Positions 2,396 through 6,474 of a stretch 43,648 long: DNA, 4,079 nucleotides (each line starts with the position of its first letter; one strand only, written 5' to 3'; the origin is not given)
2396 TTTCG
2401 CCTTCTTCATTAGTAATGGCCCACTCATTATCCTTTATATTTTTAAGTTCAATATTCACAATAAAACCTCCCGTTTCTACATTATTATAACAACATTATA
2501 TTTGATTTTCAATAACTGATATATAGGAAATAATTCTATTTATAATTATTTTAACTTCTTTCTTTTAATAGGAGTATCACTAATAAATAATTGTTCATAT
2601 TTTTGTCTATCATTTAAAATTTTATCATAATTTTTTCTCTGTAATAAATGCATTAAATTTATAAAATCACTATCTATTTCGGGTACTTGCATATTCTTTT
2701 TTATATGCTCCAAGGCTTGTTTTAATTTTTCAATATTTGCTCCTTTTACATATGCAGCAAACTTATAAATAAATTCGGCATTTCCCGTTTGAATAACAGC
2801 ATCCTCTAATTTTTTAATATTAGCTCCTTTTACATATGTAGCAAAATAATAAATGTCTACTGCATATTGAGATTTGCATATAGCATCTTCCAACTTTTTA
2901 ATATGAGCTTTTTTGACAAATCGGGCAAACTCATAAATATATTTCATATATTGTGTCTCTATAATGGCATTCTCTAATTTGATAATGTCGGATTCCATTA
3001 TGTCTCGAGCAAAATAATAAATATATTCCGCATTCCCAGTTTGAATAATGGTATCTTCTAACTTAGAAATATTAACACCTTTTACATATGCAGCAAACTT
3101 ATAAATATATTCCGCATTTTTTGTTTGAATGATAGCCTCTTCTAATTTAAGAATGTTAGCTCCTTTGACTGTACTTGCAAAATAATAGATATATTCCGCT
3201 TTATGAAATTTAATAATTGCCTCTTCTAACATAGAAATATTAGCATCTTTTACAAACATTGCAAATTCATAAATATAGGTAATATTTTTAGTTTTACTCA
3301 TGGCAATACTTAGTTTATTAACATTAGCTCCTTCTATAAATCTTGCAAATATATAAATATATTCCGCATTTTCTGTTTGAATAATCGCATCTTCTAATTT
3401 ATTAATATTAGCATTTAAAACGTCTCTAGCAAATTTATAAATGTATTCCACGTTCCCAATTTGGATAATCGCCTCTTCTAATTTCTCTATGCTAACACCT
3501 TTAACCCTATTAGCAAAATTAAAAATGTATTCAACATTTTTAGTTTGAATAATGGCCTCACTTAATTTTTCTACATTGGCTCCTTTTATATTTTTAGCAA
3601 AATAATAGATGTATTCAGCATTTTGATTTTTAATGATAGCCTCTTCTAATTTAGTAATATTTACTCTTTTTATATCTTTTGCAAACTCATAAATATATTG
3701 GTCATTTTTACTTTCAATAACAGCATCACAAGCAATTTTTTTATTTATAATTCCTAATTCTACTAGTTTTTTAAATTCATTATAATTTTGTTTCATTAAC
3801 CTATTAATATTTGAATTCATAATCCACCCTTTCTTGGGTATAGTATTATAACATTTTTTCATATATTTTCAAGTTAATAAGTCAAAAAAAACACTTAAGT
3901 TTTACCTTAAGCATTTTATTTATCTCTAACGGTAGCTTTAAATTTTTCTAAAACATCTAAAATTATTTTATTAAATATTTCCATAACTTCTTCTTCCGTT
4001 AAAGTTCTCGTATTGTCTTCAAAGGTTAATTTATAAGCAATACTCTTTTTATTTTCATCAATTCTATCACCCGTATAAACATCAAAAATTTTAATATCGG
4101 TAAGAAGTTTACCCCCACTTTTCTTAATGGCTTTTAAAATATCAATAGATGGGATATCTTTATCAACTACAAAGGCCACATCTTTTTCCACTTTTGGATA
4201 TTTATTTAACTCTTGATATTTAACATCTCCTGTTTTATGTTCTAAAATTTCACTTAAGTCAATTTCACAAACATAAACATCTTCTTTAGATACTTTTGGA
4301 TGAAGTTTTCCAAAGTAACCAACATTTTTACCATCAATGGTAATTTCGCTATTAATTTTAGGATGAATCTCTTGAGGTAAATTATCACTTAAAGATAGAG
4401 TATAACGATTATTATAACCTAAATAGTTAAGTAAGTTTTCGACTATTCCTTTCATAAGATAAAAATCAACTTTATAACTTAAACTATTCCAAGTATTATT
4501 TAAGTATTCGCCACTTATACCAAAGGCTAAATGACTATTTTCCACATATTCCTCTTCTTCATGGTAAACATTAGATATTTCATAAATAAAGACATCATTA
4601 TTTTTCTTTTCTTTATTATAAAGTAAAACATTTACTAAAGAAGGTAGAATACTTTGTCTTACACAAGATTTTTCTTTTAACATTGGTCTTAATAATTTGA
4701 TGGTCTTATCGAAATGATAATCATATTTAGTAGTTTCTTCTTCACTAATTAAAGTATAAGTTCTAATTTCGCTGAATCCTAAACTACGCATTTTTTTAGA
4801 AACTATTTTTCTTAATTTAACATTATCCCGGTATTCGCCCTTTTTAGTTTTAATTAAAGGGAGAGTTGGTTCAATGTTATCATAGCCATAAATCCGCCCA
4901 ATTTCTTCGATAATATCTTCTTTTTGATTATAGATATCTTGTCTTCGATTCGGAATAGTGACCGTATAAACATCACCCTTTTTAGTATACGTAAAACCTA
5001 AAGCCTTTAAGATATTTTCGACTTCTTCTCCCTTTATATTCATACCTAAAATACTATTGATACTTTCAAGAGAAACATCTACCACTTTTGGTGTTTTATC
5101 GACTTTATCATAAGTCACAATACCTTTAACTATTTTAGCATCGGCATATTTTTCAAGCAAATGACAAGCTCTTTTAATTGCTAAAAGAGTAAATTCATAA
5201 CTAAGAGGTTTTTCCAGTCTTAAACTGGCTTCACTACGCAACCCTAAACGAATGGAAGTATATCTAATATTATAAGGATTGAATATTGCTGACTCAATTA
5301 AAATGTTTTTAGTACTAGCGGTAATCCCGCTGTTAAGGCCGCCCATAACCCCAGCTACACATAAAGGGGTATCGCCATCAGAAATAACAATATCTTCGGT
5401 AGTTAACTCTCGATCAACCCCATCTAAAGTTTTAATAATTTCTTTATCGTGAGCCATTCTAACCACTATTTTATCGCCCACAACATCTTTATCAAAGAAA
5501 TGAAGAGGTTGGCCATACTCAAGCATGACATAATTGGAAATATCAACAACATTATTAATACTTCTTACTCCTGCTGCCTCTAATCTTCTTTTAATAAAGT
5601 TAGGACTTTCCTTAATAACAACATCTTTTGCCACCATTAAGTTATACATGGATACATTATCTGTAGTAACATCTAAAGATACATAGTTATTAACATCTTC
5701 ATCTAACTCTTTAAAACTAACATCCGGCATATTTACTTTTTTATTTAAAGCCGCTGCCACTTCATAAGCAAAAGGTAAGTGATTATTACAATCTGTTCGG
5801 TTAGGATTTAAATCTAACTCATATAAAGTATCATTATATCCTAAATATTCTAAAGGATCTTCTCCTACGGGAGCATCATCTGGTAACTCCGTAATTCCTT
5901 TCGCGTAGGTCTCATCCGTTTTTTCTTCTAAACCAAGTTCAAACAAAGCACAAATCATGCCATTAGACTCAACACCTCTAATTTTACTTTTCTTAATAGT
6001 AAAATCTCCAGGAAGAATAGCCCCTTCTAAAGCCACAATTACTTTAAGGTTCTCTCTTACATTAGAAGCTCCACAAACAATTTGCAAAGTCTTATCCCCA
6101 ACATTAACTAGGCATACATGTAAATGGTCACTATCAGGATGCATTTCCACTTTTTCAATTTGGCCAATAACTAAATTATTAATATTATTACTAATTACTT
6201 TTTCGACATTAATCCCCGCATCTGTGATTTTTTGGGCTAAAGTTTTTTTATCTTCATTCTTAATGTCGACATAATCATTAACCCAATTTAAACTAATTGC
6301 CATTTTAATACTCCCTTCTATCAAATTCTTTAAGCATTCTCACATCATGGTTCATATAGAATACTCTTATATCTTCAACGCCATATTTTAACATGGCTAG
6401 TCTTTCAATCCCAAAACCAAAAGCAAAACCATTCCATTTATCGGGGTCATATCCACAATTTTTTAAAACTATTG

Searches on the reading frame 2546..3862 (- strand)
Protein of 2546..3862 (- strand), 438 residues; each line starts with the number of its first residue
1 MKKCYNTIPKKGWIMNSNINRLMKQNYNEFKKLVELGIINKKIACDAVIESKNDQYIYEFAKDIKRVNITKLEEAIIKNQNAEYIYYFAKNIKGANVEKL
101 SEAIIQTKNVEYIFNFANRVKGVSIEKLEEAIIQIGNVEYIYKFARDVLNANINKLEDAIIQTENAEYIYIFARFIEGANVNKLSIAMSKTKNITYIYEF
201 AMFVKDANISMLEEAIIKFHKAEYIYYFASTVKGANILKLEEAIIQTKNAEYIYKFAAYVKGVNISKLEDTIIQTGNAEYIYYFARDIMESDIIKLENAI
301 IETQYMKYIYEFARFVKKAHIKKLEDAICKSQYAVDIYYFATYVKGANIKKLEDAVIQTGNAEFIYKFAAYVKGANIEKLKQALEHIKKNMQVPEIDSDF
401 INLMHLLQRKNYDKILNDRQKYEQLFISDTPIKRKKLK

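Call 5: search_protein_families(library=pfam, proteins=[window:2546-3862:-], max_evalue=1)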
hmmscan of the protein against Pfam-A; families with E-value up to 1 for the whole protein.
window:2546-3862:- (438 aa): 9 families
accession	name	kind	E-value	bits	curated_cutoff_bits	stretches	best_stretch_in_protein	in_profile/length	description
PF14418.11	OHA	-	7.4e-06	26.2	26.1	0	197-214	13-30/77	OST-HTH Associated domain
PF06683.16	DUF1184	-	2.5e-05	24.3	25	2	125-176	149-200/203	Protein of unknown function (DUF1184)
PF00135.34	COesterase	-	0.0017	17.9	27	1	162-259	376-471/515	Carboxylesterase family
PF16986.11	CzcE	-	0.0093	16.6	30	0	61-98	19-58/81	Heavy-metal resistance protein CzcE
PF09176.16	Mpt_N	-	0.016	15.7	27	0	343-392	20-69/81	Methylene-tetrahydromethanopterin dehydrogenase, N-terminal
PF22727.1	NCH2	-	0.055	14.1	27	0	69-118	5-55/96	NACHT C-terminal Helical domain 2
PF06308.16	ErmC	-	0.065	14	25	0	96-112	12-28/31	23S rRNA methylastransferase leader peptide (ErmCL)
PF10210.14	MRP-S32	-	0.17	12.8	29.2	0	54-109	19-73/91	Mitochondrial 28S ribosomal protein S32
PF21388.2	SPATA2_PUB-like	-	0.73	9.8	27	1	271-324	95-148/193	Spermatogenesis-associated protein 2, PUB-like domain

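Call 61: search_protein_families(library=padloc, proteins=[window:2546-3862:-], max_evalue=0.01)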
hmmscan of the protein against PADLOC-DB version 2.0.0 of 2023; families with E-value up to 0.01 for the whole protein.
window:2546-3862:- (438 aa): 0 families

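Call 62: search_protein_families(library=ncbifam, proteins=[window:2546-3862:-], max_evalue=0.001)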
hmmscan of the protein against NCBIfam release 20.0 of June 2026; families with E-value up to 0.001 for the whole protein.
window:2546-3862:- (438 aa): 1 family
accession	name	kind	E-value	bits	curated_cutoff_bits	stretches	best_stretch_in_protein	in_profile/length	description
TIGR02531.1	yecD_yerC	hypoth_equivalog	0.0002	21.8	42.2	0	123-152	3-32/88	YerC/YecD family TrpR-related protein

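Call 82: search_solved_structures(query=window:2546-3820:-, max_evalue=1)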
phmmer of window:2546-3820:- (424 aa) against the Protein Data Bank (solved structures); distinct sequences matched with E-value up to 1: 2.
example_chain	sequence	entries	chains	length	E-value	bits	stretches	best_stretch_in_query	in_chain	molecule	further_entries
9fqr_MA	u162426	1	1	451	0.4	13.1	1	64-187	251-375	Leucine rich repeat containing 34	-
7zzv_A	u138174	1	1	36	0.88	11.9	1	395-421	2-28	Prostatic acid phosphatase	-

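Call 87: predict_structure(protein=window:2546-3820:-)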
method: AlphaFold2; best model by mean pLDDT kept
length: 424 residues; sequences in the alignment: 1
mean_pLDDT: 87.0   pTM: 0.74
mean pLDDT of the five models: 87.0, 87.0, 85.4, 84.7, 84.4
residues with pLDDT >= 90: 299; 70-90: 70; 50-70: 9; < 50: 46
segments of 3 or more residues with pLDDT < 50: 378-389, 391-424
pLDDT, mean of each block of 10 residues (from residue 1): 79 89 88 91 88 80 96 94 95 96 93 95 96 94 97 96 93 95 93 85 97 95 97 98 97 98 97 94 96 93 89 93 93 94 92 90 92 68 44 45 44 37 34
secondary structure, 60 per line:
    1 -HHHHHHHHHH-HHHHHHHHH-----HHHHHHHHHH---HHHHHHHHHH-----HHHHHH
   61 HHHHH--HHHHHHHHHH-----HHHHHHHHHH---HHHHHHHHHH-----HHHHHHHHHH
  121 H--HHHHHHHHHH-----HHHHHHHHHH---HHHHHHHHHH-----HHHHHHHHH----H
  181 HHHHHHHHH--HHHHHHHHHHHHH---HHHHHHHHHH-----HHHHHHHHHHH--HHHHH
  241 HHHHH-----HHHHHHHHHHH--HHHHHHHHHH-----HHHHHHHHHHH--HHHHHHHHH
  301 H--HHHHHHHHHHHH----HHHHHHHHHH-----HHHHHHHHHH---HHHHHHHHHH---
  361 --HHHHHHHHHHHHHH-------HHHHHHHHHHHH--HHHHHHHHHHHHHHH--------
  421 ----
elements in order: H2-11 H13-21 H27-36 H40-49 H55-65 H68-77 H83-92 H96-105 H111-121 H124-133 H139-148 H152-161 H167-175 H180-189 H192-204 H208-217 H223-233 H236-245 H251-261 H264-273 H279-289 H292-301 H304-315 H320-329 H335-344 H348-357 H363-376 H384-395 H398-412

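Call 89: fold_search(model_id=the predicted structure, library=pdb)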
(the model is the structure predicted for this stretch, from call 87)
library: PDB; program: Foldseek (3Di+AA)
matches with E <= 10: 1135; with E <= 0.001: 11
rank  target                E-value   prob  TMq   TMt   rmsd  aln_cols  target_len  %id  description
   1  6ok3_B                1.3e-05  1.00  0.19  0.16  19.4       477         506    9  Crystal structure of Sel1 repeat protein from Oxalobacter formigenes (released 2020-04-15)
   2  5h7c_C                1.6e-05  1.00  0.18  0.19  18.1       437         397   12  Crystal structure of a repeat protein with two Protein A-DHR14 repeat modules (released 2017-06-28)
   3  5h7c_A                3.1e-05  1.00  0.15  0.16  18.9       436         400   11  Crystal structure of a repeat protein with two Protein A-DHR14 repeat modules (released 2017-06-28)
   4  4bwr                  7.9e-05  1.00  0.22  0.20  19.9       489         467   10  Crystal structure of c5321: a protective antigen present in uropathogenic Escherichia coli strains displaying an SLR fol (released 2013-07-24)
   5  6ok3_A                8.6e-05  1.00  0.18  0.16  20.3       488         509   10  Crystal structure of Sel1 repeat protein from Oxalobacter formigenes (released 2020-04-15)
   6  5f0k_A                2.3e-04  1.00  0.22  0.22  20.4       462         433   12  Structure of VPS35 N terminal region (released 2016-12-07)
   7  9ijj_AO               6.5e-04  0.99  0.18  0.16  19.3       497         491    9  In situ structure of the central apparatus in mouse sperm axoneme. (released 2025-06-04)
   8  9ijj_AA               6.8e-04  0.99  0.19  0.18  20.9       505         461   12  In situ structure of the central apparatus in mouse sperm axoneme. (released 2025-06-04)
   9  9ijj_AC               7.0e-04  0.93  0.14  0.13  24.1       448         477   11  In situ structure of the central apparatus in mouse sperm axoneme. (released 2025-06-04)
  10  7sqc_D1               8.3e-04  0.90  0.13  0.12  24.2       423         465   12  Ciliary C1 central pair apparatus isolated from Chlamydomonas reinhardtii (released 2022-04-13)
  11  9ijj_AT               9.5e-04  0.99  0.18  0.17  18.7       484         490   10  In situ structure of the central apparatus in mouse sperm axoneme. (released 2025-06-04)
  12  4rv1_D                1.0e-03  0.97  0.16  0.16  21.7       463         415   11  Crystal Structure of Engineered Protein. Northeast Structural Genomics Consortium (NESG) Target OR497. (released 2014-12-10)
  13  9ijj_AQ               1.1e-03  0.98  0.18  0.16  21.3       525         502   12  In situ structure of the central apparatus in mouse sperm axoneme. (released 2025-06-04)
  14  8bbg_B                1.2e-03  1.00  0.28  0.14  12.9       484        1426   12  Structure of the IFT-A complex; anterograde IFT-A train model (released 2022-12-21)
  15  8v3b_a                1.2e-03  0.69  0.11  0.11  27.0       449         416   12  Computational Designed Nanocage O43_129_+4 (released 2024-03-13)
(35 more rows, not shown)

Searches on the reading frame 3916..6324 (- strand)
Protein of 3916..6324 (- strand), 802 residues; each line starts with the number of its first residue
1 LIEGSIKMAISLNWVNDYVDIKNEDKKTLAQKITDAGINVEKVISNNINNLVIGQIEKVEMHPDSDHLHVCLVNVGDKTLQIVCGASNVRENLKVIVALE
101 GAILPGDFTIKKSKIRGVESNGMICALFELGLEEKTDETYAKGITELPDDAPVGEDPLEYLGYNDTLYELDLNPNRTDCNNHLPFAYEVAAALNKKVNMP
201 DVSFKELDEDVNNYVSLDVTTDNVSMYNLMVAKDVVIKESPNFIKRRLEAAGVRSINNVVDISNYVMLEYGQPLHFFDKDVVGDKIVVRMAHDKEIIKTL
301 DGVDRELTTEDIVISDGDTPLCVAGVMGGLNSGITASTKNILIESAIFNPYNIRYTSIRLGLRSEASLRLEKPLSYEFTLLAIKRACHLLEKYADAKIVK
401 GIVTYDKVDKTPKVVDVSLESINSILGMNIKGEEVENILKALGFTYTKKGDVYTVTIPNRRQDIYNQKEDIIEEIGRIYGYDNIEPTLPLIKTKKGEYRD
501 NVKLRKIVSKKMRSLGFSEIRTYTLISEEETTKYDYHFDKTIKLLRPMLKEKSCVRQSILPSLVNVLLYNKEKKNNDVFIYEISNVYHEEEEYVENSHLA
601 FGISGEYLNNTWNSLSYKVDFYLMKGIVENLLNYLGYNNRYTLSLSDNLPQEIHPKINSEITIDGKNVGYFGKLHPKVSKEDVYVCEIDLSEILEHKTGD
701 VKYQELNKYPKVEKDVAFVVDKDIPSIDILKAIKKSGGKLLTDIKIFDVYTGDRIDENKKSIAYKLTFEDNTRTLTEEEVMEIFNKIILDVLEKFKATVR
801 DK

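Call 62: search_protein_families(library=ncbifam, proteins=[window:3916-6324:-], max_evalue=0.001)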
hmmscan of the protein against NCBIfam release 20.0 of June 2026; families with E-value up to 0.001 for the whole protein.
window:3916-6324:- (802 aa): 11 families
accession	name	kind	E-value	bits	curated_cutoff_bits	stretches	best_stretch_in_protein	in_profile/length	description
TIGR00472.1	pheT_bact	equivalog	7.2e-246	818.3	402.65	1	8-800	1-798/798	phenylalanine--tRNA ligase subunit beta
NF001882.0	PRK00629.5-4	equivalog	2.2e-92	310.6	527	1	8-772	1-714/725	phenylalanine--tRNA ligase subunit beta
NF045760.1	YtpR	equivalog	1.9e-39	135.4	100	1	16-155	53-183/185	YtpR family tRNA-binding protein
TIGR00471.1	pheT_arch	equivalog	4e-35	121.3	282.65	1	408-679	273-531/551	phenylalanine--tRNA ligase subunit beta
NF001879.0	PRK00629.5-1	equivalog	9.2e-20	70.7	840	1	25-771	18-708/718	phenylalanine--tRNA ligase subunit beta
NF045867.1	PheT_Nterm_rel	equivalog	4.3e-19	69.2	120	1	17-133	58-171/171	TyrS-associated PheT N-terminal domain-related protein TapR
TIGR00469.1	pheS_mito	equivalog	1.3e-07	30.7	258.35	1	702-796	350-448/451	phenylalanine--tRNA ligase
NF007492.0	PRK10089.1-1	equivalog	2.8e-05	24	150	1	50-126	13-86/110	tRNA-binding protein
NF001100.0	PRK00133.1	equivalog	3.7e-05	22.5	587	1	26-126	560-652/676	methionine--tRNA ligase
TIGR00399.1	metG_C_term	equivalog_domain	6.1e-05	22.9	116.65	1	27-126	23-115/139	methionine--tRNA ligase subunit beta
TIGR02367.1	PylS_Cterm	equivalog_domain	9e-05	21.9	178.15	1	502-593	29-120/242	pyrrolysine--tRNA(Pyl) ligase large subunit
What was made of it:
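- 3916..6324 (-): pheT, phenylalanine-tRNA ligase beta subunit. The longest ORF is 802 aa from TTG; public gene calls give 795 aa. TIGR00472 at 818 bits (cut-off 403) (call 62).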
